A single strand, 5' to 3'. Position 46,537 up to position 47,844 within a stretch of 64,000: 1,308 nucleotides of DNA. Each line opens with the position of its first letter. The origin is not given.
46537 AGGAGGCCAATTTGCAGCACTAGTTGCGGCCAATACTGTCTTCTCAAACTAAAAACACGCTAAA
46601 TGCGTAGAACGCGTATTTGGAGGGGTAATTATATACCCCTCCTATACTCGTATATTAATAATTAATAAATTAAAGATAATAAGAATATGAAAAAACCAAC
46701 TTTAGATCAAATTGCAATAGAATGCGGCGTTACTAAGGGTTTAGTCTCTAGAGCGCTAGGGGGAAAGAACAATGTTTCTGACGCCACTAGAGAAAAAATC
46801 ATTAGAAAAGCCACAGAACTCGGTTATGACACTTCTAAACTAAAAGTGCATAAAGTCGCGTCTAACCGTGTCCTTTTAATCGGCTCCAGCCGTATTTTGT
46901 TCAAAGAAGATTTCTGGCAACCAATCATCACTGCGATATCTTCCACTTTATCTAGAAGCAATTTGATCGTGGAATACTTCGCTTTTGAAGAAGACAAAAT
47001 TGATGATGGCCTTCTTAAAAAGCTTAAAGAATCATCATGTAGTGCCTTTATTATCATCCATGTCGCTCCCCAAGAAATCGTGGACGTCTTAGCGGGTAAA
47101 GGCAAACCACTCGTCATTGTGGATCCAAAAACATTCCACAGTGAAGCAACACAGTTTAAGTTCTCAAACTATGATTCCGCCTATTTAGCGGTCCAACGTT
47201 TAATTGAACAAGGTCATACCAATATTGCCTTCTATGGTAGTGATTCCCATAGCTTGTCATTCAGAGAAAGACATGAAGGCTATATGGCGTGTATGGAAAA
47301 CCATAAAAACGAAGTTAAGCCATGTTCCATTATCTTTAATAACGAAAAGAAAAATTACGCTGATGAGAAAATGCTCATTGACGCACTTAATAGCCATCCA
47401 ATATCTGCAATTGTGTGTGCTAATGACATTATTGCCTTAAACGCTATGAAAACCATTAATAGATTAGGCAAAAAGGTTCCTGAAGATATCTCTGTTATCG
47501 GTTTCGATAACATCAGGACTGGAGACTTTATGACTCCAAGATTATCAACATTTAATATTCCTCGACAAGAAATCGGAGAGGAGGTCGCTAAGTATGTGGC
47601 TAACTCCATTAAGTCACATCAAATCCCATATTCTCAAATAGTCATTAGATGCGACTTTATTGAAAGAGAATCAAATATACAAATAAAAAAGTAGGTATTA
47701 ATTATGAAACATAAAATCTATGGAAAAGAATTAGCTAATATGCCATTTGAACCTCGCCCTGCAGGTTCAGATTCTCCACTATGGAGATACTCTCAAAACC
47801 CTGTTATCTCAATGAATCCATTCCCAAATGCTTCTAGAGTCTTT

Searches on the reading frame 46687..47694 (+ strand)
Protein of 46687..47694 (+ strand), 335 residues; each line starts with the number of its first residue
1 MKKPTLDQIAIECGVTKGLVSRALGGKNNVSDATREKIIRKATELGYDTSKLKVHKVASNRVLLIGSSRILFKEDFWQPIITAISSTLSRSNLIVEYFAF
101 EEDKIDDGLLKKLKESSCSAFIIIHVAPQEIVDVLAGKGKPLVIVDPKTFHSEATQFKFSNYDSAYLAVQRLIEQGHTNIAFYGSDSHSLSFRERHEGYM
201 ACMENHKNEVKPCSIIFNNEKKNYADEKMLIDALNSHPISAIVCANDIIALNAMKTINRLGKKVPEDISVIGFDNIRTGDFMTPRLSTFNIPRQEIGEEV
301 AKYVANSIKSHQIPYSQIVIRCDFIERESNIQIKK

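Call 57: search_protein_families(library=pfam, proteins=[window:46687-47694:+], max_evalue=0.0001)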
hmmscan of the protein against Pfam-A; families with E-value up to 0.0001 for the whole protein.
window:46687-47694:+ (335 aa): 4 families
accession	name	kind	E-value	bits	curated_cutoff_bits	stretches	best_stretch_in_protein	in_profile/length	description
PF13377.12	Peripla_BP_3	-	7.9e-30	104.6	26.5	1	169-329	1-166/167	Periplasmic binding protein-like domain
PF00532.27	Peripla_BP_1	-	2.1e-20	73.8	22.2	1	73-327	12-280/281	Periplasmic binding proteins and sugar binding domain of LacI family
PF13407.12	Peripla_BP_4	-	3.2e-09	37.2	35.1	1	130-276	71-219/258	Periplasmic binding protein domain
PF00356.27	LacI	-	1.3e-08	34.9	27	1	5-49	1-45/46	Bacterial regulatory proteins, lacI family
